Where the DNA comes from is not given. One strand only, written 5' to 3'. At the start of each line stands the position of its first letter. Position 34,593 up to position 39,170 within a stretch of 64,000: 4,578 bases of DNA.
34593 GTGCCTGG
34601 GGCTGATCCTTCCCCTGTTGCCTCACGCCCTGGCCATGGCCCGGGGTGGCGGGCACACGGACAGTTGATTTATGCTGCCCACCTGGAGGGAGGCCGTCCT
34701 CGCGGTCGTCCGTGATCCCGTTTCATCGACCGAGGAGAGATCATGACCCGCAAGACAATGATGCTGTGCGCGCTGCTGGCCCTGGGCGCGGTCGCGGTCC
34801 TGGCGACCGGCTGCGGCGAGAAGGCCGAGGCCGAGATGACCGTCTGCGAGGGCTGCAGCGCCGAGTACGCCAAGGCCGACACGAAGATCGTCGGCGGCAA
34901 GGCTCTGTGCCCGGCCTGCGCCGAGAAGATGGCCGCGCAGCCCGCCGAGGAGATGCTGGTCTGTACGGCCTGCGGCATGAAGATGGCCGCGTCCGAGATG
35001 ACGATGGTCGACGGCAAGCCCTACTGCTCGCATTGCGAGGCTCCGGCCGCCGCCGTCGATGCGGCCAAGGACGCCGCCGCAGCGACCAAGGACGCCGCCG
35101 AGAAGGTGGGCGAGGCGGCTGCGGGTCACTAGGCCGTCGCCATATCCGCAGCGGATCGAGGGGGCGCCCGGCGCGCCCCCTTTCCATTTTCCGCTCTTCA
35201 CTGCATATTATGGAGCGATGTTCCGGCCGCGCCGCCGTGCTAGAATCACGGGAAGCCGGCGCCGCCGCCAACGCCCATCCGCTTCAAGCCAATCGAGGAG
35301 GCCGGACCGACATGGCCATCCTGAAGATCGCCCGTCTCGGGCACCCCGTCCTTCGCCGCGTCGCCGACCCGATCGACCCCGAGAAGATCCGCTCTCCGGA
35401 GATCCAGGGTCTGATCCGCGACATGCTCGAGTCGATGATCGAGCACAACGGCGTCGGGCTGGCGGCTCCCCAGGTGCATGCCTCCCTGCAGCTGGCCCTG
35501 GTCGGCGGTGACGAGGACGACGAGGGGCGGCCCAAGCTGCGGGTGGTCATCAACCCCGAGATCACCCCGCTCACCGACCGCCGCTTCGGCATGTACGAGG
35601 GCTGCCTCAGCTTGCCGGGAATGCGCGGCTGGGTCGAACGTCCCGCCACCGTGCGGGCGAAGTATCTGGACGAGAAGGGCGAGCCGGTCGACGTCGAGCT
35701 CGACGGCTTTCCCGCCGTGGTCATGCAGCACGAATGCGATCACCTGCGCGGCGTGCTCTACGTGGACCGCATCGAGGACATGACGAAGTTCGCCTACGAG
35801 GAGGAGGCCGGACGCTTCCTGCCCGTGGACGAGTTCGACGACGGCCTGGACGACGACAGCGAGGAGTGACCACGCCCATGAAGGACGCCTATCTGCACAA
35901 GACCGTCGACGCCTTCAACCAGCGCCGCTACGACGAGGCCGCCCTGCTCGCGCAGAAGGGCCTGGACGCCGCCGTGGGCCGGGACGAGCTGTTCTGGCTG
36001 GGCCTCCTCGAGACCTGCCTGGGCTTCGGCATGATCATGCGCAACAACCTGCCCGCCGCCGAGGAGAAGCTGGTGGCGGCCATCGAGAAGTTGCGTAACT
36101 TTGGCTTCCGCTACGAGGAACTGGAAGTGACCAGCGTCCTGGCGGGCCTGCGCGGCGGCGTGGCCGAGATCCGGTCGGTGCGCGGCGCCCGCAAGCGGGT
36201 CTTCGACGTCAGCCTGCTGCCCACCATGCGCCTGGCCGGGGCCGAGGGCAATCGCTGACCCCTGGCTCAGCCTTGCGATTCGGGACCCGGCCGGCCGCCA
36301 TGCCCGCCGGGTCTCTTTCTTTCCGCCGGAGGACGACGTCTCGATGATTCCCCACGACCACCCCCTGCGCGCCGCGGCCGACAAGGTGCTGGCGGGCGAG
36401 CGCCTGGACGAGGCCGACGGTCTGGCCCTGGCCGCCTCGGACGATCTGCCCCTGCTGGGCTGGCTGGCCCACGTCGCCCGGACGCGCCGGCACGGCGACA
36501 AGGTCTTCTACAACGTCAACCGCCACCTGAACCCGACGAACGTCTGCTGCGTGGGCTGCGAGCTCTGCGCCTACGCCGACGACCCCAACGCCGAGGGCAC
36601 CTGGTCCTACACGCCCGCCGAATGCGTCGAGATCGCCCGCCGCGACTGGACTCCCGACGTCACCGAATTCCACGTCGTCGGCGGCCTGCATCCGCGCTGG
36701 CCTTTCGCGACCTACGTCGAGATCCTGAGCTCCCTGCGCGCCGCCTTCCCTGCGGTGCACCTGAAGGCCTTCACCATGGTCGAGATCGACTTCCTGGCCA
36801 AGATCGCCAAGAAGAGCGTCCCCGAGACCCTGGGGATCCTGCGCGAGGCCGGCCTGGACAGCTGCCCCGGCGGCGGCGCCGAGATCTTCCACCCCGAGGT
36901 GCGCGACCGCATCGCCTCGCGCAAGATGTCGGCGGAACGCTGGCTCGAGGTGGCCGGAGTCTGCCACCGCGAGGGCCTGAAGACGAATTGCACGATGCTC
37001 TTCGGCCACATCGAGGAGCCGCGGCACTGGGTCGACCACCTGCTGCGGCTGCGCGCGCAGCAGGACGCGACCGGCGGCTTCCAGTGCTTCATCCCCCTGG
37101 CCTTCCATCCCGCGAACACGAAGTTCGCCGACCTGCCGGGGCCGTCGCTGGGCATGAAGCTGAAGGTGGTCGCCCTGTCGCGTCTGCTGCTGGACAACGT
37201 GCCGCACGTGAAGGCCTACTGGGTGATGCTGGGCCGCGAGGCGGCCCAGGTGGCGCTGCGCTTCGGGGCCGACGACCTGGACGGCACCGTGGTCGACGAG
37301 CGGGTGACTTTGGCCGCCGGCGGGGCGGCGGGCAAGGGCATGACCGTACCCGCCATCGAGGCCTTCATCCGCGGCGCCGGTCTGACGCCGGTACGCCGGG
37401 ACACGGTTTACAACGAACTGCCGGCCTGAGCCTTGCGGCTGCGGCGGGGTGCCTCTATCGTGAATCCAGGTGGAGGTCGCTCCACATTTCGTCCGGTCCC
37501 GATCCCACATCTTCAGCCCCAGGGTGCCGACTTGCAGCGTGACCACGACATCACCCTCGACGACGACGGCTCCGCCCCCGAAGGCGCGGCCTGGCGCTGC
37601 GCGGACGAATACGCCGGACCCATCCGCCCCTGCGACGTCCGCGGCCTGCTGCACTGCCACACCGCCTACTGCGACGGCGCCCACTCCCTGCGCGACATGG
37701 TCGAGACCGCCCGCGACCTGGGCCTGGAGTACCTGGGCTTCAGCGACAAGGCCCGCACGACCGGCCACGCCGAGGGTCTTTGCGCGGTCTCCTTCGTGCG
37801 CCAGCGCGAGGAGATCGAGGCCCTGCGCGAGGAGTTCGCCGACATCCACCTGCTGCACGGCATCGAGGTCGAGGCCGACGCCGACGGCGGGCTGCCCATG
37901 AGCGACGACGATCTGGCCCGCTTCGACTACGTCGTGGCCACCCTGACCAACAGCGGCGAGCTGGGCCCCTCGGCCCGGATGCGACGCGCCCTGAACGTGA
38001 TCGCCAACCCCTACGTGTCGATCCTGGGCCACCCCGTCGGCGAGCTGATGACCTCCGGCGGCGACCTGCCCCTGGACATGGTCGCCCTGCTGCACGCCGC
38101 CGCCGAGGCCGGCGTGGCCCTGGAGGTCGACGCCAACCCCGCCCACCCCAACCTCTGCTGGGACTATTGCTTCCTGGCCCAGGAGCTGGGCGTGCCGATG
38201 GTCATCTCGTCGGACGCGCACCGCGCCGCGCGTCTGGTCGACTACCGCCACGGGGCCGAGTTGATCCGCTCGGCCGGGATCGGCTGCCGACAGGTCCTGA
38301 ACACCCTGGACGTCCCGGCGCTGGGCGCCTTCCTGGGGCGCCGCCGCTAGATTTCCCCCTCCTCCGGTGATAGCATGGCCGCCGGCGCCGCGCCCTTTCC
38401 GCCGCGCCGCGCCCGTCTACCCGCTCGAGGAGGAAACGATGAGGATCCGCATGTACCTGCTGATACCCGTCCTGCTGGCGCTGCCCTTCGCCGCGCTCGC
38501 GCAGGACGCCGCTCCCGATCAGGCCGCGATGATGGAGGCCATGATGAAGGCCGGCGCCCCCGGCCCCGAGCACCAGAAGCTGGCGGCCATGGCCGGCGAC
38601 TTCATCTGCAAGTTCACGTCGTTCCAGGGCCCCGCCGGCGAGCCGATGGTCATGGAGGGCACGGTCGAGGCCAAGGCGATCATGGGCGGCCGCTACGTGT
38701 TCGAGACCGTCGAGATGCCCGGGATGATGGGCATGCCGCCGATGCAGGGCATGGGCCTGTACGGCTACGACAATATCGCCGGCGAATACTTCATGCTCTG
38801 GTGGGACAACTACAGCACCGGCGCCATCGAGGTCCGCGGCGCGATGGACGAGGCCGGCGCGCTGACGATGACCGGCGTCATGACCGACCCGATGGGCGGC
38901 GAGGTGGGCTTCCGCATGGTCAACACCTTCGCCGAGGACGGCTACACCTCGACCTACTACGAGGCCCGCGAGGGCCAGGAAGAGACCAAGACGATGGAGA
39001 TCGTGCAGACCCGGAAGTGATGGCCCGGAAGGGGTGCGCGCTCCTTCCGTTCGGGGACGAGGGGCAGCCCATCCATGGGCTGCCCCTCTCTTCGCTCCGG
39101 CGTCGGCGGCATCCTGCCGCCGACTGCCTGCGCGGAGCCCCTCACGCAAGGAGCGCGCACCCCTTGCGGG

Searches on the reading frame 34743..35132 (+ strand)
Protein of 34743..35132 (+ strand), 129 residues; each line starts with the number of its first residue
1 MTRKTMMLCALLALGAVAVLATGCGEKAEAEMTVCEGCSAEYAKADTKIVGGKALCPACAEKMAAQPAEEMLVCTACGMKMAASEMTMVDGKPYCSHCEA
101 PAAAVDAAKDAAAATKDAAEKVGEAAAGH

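Call 36: search_protein_families(library=pfam, proteins=[window:34743-35132:+], max_evalue=0.001)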
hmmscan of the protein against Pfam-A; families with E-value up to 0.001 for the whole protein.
window:34743-35132:+ (129 aa): 2 families
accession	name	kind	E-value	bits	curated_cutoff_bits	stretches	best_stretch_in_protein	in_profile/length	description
PF00412.28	LIM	-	6.7e-05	23.5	22.9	0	70-98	25-53/58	LIM domain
PF18912.6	DZR_2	-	0.0002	21.6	27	0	50-98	18-55/56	Double zinc ribbon domain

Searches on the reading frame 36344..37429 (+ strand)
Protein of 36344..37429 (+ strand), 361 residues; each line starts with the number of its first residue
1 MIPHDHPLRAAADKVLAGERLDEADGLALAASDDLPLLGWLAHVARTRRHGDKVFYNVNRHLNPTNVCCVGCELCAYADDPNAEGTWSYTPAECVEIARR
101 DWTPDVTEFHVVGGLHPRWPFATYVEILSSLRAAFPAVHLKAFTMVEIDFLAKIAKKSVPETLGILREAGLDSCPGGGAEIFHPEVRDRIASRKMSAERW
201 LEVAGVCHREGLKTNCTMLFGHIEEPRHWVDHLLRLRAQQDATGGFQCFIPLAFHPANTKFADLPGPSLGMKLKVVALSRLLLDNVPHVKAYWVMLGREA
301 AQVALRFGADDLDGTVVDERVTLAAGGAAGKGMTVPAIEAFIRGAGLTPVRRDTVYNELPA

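Call 21: list_cluster_members(proteins=[window:36344-37429:+, window:51386-52699:-, window:44401-44850:+, window:45407-46174:+, window:56101-58773:+, window:4951-6327:-, window:11666-13297:-, window:14978-17074:-])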
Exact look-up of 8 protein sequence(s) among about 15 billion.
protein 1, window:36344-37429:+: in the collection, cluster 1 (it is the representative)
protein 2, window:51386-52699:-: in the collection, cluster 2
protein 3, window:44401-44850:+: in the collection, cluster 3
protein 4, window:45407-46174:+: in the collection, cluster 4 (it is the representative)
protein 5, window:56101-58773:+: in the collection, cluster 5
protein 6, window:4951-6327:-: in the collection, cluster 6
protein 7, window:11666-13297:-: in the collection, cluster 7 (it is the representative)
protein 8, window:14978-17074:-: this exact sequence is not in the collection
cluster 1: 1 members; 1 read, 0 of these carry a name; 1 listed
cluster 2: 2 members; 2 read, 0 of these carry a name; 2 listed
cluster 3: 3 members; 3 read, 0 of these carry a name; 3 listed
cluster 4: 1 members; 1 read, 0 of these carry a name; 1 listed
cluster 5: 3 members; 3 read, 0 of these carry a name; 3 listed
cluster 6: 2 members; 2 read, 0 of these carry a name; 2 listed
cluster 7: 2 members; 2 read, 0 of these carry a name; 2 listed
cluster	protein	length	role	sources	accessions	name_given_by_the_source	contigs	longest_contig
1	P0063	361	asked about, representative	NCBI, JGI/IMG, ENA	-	-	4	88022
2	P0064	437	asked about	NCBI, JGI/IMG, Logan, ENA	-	-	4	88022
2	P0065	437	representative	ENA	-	-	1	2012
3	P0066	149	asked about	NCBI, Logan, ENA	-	-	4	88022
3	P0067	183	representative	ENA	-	-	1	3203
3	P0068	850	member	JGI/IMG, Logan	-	-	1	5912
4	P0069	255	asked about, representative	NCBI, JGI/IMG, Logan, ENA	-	-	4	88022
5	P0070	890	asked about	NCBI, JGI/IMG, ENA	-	-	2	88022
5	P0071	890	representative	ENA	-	-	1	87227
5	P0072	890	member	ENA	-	-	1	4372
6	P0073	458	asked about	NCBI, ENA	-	-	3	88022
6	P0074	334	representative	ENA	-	-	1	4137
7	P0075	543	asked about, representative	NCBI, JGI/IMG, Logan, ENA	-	-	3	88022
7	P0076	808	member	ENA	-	-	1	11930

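Call 36: search_protein_families(library=pfam, proteins=[window:36344-37429:+], max_evalue=0.001)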
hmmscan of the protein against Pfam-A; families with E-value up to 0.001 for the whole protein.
window:36344-37429:+ (361 aa): 2 families
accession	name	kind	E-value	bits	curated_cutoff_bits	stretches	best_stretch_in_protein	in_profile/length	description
PF19288.4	CofH_C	-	2.2e-16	60.3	27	1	245-358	3-118/125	CofH/MqnC C-terminal region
PF04055.27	Radical_SAM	-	1.4e-12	48.5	29.5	1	63-235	2-164/166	Radical SAM superfamily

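Call 39: find_encoding_contigs(protein=P0067, flank=10000)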
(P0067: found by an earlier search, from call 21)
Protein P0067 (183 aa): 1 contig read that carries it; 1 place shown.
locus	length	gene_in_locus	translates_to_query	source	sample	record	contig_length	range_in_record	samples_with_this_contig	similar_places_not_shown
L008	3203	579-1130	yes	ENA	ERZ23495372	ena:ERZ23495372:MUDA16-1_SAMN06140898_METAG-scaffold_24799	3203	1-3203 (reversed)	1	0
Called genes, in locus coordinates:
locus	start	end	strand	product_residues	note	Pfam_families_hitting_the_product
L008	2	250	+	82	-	?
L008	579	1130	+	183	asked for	-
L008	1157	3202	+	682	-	?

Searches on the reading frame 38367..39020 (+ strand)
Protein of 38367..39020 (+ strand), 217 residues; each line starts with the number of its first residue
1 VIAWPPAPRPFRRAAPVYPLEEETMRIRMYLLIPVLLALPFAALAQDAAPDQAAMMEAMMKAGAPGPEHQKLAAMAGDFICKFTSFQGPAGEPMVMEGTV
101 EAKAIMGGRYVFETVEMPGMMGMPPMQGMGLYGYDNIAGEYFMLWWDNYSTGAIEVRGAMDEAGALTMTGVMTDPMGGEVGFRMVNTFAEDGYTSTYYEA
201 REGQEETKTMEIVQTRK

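Call 36: search_protein_families(library=pfam, proteins=[window:38367-39020:+], max_evalue=0.001)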
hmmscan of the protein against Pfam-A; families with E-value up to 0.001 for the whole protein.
window:38367-39020:+ (217 aa): 1 family
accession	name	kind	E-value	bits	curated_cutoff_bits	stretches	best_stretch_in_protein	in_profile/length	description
PF07617.17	DUF1579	-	5.3e-24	85.3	25.2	1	65-216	2-155/155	Protein of unknown function (DUF1579)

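Call 107: search_protein_families(library=padloc, proteins=[window:38367-39020:+], max_evalue=0.01)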
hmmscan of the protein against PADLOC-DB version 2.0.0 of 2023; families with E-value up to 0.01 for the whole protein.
window:38367-39020:+ (217 aa): 0 families
